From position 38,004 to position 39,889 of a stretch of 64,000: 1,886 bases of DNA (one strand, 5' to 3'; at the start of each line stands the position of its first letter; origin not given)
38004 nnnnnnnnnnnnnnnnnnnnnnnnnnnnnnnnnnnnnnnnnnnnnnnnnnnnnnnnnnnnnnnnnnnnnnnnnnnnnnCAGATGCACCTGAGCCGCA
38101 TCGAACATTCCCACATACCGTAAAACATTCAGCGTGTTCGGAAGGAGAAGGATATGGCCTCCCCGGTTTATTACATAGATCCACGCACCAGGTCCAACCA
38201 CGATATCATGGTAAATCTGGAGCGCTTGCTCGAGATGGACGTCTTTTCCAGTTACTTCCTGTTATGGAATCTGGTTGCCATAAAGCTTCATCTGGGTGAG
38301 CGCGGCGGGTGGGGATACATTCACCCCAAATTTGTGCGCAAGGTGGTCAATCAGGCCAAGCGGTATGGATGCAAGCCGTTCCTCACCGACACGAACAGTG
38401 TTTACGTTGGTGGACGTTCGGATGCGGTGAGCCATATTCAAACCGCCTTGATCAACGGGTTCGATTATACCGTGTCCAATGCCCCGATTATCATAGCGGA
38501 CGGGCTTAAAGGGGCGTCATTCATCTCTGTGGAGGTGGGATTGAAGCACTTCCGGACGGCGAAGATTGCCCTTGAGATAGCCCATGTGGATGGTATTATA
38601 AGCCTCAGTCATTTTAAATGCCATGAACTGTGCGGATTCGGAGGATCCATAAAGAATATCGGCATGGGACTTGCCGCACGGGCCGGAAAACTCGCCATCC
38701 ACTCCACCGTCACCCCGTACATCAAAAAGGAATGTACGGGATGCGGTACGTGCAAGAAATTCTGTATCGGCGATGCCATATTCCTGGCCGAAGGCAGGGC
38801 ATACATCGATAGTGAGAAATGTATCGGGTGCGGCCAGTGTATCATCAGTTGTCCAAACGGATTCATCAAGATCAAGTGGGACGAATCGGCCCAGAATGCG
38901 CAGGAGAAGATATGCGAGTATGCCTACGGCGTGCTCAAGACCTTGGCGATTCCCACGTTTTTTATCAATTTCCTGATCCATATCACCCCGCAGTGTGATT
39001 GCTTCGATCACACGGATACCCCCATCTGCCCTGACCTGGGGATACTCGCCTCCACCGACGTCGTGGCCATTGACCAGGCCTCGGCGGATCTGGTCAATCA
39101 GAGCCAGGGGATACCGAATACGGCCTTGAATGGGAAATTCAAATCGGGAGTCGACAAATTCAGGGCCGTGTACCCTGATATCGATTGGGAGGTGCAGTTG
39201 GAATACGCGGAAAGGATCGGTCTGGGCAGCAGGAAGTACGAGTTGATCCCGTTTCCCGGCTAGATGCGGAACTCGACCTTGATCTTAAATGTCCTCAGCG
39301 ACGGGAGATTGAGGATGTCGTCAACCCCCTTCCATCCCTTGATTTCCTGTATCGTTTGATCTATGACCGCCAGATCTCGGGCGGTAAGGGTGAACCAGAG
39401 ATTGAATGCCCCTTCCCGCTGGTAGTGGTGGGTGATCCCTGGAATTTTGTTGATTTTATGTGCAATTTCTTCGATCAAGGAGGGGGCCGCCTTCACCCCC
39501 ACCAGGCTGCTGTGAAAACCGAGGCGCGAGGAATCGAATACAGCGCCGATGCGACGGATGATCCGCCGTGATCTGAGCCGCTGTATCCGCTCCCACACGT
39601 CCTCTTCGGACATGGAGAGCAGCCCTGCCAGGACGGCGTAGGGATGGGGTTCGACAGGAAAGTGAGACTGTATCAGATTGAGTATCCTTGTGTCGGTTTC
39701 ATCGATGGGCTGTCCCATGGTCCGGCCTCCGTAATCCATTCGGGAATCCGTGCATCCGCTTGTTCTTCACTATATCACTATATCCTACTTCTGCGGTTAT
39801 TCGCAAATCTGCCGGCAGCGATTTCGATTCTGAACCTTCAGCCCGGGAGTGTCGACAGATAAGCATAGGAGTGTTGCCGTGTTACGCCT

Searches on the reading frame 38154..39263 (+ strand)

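Call 68: search_protein_families(library=pfam, proteins=[window:38154-39263:+], max_evalue=0.00001)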
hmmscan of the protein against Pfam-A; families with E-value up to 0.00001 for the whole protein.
window:38154-39263:+ (369 aa): 8 families
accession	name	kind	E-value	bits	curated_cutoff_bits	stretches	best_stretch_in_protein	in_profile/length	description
PF04015.17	DUF362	-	3.1e-48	164.9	24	1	41-312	1-200/200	Domain of unknown function (DUF362)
PF00037.32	Fer4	-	9.1e-12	44.7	21.1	1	217-239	2-24/24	4Fe-4S binding domain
PF12838.12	Fer4_7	-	1.4e-09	38.7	27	1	194-236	2-51/52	4Fe-4S dicluster domain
PF13237.11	Fer4_10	-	6.7e-09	36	25.5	0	191-234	6-53/53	4Fe-4S dicluster domain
PF12797.12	Fer4_2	-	3.1e-08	33.5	24.5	1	216-234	3-21/22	4Fe-4S binding domain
PF14697.11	Fer4_21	-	5.9e-08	33.2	35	0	216-243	1-29/59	4Fe-4S dicluster domain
PF12837.12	Fer4_6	-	2.2e-07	30.9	25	1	216-236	2-22/24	4Fe-4S binding domain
PF13187.11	Fer4_9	-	3.2e-06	27.5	27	1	193-238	1-52/52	4Fe-4S dicluster domain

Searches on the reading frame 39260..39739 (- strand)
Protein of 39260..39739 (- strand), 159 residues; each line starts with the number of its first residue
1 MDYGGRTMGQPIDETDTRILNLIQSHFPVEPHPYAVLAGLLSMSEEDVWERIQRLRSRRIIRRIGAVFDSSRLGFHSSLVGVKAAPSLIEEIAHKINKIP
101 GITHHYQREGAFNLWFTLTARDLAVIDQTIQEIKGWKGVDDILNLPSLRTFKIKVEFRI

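Call 68: search_protein_families(library=pfam, proteins=[window:39260-39739:-], max_evalue=0.00001)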
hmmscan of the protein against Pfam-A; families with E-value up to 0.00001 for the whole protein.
window:39260-39739:- (159 aa): 3 families
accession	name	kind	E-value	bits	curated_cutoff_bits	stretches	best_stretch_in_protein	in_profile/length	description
PF17805.7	AsnC_trans_reg2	-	2.2e-18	66.6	27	1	72-152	1-86/86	AsnC-like ligand binding domain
PF22451.2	NirdL-like_HTH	-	2.7e-17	62.5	27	1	16-62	1-47/47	Siroheme decarboxylase NirDL-like HTH domain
PF13404.12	HTH_AsnC-type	-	2.1e-08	34.3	27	1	12-56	1-42/42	AsnC-type helix-turn-helix domain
